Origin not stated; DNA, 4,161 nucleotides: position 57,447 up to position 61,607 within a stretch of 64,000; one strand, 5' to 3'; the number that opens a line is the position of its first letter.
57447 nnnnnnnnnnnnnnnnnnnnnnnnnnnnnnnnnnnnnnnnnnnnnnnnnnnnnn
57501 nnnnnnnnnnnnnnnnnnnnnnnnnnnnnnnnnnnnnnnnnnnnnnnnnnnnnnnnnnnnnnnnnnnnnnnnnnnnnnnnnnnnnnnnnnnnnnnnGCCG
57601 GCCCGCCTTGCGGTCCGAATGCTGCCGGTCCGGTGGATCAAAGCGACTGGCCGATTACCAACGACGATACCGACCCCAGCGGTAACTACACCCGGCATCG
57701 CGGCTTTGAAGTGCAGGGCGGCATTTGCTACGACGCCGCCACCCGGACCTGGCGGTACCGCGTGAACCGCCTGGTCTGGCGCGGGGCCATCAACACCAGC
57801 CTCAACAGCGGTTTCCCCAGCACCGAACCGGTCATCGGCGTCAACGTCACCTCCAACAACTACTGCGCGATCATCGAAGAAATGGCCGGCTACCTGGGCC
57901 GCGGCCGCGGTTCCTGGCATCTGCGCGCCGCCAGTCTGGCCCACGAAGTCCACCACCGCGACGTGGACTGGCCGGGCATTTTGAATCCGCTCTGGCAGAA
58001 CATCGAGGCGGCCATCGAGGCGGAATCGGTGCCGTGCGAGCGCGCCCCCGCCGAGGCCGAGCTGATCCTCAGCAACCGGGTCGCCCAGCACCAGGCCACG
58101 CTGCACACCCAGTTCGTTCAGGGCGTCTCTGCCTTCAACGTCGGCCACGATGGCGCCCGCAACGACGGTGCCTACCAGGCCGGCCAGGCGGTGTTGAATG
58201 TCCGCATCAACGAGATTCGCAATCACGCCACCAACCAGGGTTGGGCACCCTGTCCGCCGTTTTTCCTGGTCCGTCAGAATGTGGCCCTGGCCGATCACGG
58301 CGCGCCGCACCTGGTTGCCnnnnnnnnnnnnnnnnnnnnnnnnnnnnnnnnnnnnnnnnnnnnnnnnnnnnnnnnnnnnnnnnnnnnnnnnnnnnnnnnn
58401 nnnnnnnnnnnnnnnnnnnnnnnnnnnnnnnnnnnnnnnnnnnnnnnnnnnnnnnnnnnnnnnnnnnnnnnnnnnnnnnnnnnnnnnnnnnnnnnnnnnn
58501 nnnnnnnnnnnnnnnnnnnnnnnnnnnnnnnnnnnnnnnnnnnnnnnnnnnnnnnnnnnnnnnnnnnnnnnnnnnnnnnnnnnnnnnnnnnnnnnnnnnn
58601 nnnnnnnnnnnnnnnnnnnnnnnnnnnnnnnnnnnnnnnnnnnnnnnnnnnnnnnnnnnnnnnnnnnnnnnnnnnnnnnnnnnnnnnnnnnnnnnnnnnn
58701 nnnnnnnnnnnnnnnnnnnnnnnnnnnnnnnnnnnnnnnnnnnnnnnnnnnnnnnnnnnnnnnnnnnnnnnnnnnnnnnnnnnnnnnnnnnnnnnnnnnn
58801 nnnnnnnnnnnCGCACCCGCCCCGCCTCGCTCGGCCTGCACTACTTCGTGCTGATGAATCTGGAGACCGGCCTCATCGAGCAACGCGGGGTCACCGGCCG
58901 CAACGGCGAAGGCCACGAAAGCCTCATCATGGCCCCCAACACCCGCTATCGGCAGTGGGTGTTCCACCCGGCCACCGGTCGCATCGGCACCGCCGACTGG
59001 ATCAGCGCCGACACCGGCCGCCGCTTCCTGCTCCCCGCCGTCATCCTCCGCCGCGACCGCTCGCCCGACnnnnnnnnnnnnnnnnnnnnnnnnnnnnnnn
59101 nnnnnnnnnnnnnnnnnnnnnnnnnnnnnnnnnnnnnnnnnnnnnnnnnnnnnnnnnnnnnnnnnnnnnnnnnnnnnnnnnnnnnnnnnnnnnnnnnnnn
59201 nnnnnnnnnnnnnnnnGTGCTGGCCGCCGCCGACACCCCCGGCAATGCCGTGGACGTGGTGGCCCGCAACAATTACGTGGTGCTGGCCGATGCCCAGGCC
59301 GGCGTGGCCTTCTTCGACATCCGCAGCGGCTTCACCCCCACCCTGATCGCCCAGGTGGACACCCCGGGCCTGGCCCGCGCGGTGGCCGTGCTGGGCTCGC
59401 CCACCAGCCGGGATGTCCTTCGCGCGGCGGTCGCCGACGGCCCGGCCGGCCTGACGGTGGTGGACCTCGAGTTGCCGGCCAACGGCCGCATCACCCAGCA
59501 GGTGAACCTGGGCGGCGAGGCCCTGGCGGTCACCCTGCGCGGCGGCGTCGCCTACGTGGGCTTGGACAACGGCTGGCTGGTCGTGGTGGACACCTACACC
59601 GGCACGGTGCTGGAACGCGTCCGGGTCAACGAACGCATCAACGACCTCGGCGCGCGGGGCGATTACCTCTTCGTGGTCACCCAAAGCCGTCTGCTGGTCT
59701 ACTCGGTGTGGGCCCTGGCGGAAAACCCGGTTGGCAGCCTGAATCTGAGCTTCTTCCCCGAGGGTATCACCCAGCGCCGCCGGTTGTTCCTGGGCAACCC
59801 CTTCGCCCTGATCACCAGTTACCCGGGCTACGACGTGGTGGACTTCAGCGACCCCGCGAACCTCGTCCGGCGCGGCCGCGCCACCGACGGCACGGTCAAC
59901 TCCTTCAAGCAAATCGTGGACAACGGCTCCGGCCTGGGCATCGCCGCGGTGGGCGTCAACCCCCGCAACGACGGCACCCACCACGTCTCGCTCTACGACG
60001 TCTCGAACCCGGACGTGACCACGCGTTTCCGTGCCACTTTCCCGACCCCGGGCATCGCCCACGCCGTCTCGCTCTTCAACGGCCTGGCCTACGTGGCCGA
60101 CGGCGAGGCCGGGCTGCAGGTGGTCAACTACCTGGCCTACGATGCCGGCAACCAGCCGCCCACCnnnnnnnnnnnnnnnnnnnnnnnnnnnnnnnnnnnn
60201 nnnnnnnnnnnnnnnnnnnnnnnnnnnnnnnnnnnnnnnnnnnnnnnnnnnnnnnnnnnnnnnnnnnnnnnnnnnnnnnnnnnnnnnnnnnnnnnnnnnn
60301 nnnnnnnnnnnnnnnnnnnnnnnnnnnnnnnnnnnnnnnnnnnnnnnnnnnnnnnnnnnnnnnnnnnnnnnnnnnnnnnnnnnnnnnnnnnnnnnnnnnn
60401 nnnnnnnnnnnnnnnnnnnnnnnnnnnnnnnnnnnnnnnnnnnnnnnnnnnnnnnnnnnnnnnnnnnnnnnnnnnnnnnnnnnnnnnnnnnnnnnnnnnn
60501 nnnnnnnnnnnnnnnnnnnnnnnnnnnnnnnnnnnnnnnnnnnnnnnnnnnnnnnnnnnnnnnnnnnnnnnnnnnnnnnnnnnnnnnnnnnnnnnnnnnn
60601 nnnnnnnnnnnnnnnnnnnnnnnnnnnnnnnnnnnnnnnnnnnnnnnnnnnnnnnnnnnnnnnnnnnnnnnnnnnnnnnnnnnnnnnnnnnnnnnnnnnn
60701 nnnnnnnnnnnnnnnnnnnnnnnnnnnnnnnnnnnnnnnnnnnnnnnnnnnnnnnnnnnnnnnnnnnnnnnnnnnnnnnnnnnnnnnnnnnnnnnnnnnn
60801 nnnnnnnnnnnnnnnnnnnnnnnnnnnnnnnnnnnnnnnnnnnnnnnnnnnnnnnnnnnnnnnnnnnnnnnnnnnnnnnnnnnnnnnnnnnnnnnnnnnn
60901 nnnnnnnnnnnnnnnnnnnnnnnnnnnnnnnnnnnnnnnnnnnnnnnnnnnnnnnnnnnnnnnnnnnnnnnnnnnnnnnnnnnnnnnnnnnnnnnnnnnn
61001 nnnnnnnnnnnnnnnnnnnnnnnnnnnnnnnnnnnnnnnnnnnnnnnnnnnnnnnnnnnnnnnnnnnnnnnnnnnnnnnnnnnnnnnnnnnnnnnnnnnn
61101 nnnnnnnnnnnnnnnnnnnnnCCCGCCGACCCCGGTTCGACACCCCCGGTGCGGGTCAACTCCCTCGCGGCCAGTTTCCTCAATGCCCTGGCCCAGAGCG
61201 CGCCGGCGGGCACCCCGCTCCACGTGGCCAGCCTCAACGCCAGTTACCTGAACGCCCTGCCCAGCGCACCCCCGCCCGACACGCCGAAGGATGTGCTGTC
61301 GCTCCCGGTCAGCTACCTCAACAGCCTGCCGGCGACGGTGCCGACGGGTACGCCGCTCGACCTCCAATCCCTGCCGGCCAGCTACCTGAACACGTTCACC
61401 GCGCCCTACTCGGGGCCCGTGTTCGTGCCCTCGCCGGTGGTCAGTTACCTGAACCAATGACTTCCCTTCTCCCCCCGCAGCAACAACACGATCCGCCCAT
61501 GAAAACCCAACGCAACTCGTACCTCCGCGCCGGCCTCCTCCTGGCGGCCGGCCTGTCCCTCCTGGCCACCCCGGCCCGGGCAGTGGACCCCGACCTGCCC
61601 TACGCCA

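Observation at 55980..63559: Two-gene surface locus: a ~1826-aa mosaic adhesin-like protein followed closely by a Kelch/beta-helix protein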

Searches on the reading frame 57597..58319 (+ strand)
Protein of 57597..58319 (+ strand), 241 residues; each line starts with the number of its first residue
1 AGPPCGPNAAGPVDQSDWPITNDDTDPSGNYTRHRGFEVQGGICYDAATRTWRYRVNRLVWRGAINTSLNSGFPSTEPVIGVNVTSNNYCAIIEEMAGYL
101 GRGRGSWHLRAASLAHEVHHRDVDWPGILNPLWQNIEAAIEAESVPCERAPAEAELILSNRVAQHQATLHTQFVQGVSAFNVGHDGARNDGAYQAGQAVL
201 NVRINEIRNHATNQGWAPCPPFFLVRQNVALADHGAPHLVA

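Call 55: search_protein_families(library=pfam, proteins=[window:57612-58319:+], max_evalue=1)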
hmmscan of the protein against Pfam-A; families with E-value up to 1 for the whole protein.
window:57612-58319:+ (236 aa): 1 family
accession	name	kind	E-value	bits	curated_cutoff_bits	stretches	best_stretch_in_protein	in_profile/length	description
PF21275.2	Thi_PPkinase_C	-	0.13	12.6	27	0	158-186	6-34/69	Thiamin pyrophosphokinase, substrate-binding domain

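Call 74: search_solved_structures(query=A7, max_evalue=10)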
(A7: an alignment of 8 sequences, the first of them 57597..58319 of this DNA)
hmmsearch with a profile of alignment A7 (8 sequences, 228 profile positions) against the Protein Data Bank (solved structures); distinct sequences matched with E-value up to 10: 3.
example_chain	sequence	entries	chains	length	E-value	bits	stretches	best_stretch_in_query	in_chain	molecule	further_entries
3vem_A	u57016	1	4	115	0.69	12.5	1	138-183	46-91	Helicase protein MOM1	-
2ql5_B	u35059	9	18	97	1.7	11.2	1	98-139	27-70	Caspase-7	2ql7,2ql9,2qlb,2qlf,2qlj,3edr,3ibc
4zvo_B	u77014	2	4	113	1.7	11.2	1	95-139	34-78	Caspase-7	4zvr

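Call 75: search_protein_families(library=ncbifam, proteins=[window:57597-58319:+], max_evalue=0.1)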
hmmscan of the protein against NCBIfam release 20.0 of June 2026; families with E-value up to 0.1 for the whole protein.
window:57597-58319:+ (241 aa): 0 families

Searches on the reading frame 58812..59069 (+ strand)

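Call 55: search_protein_families(library=pfam, proteins=[window:58812-59069:+], max_evalue=1)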
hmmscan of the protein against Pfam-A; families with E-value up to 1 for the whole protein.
window:58812-59069:+ (86 aa): 1 family
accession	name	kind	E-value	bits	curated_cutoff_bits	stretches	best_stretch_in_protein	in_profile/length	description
PF04253.20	TFR_dimer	-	0.057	13.8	27.1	1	14-65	50-101/121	Transferrin receptor-like dimerisation domain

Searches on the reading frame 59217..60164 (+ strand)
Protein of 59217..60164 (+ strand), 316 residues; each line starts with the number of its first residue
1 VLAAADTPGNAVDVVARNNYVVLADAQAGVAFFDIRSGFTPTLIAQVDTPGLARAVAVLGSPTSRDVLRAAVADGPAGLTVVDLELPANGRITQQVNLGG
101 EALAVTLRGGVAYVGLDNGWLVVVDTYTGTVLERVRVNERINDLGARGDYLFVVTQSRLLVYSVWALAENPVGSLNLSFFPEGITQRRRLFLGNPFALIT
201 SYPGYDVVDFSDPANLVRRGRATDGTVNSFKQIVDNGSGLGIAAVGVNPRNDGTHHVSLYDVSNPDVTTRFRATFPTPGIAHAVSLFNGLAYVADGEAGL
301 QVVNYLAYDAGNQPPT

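Call 55: search_protein_families(library=pfam, proteins=[window:59217-60164:+], max_evalue=1)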
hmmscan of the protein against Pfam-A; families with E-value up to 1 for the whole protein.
window:59217-60164:+ (316 aa): 2 families
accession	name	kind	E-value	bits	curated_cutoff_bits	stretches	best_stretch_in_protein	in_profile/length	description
PF08309.17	LVIVD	-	1.5e-09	37.5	20.2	2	278-303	1-26/42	LVIVD repeat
PF13360.13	PQQ_2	-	0.033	14.3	27.6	1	91-163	14-84/233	Outer membrane protein assembly factor BamB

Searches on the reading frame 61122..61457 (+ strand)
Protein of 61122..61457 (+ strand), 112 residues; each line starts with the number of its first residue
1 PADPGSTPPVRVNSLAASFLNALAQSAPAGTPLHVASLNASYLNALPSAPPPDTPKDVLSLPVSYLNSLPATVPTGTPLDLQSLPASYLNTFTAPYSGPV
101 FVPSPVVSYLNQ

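Call 26: find_homologous_proteins(query=A2, max_evalue=0.01)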
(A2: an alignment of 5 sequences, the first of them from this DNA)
Query A2 (5 sequences) (105 aa, profile of the alignment): 7 proteins with E <= 0.01 among 6427 candidates.
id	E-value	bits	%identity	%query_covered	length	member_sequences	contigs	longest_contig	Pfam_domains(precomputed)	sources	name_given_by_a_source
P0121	3.4e-41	157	48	97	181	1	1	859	-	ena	-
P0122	4.4e-25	106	48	96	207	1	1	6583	-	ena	-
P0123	1.2e-23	101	50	96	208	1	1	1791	-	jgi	jgi:hypothetical protein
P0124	1.2e-16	79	44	69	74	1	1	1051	-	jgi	jgi:hypothetical protein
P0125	1.2e-12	66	46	48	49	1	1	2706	-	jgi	jgi:hypothetical protein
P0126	8.1e-11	60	31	90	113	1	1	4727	-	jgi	jgi:hypothetical protein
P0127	1.3e-6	46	42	62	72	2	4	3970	-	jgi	jgi:hypothetical protein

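Call 55: search_protein_families(library=pfam, proteins=[window:61122-61457:+], max_evalue=1)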
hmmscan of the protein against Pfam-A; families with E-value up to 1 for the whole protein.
window:61122-61457:+ (112 aa): 1 family
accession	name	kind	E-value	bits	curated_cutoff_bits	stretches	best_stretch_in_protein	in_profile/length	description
PF25195.1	DPC2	-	0.21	12.5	70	1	18-92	21-96/105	Diatom pyrenoid component 2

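Call 70: search_protein_representatives(alignment_id=A6)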
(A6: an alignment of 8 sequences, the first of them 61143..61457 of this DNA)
Query: 8 sequences, 206 profile positions. Proteins with E-value up to 0.001 (for the whole library): 511; up to 1e-10: 75; up to 1e-30: 10. The best 150 are listed.
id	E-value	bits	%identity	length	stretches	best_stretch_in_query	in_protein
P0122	2.8e-98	344.1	-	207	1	1-206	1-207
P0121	6.3e-62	225.4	-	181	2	71-189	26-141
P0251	5.1e-45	170.2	-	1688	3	73-206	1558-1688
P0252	4.1e-42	160.6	-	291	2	68-206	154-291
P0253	3.2e-41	157.8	-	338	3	69-205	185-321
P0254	2.3e-40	155.0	-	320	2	62-205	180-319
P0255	2.8e-40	154.7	-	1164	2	73-187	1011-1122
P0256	4.0e-39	150.9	-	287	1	70-206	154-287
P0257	3.3e-35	138.1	-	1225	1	72-206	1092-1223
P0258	3.7e-35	138.0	-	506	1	71-205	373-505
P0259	1.4e-30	123.0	-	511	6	27-106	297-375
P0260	1.9e-29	119.3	-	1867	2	73-195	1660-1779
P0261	5.2e-29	117.9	-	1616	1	72-206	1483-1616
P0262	1.6e-28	116.3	-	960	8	19-89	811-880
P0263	6.1e-28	114.4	-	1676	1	71-206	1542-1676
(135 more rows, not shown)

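Call 87: find_encoding_contigs(protein=P0122, flank=6000, max_places=2)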
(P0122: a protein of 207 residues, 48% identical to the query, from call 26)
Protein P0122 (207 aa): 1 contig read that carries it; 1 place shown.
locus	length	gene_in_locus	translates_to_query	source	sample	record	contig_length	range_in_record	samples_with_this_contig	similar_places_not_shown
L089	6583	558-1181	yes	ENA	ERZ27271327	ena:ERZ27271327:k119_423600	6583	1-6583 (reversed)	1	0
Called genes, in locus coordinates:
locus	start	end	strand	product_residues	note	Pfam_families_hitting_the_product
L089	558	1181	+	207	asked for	-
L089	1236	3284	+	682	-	PF13415:Beta-prop_FBX42, PF13418:Beta-prop_TYW4 (weak), PF24681:Kelch_KLHDC2_KLHL20_DRC7, PF24981:Beta-prop_ATRN-LZTR1 (faint)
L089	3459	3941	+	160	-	PF08818:DUF1801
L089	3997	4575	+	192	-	-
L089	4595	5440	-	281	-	PF07963:N_methyl (weak), PF07596:SBP_bac_10 (faint)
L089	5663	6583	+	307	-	?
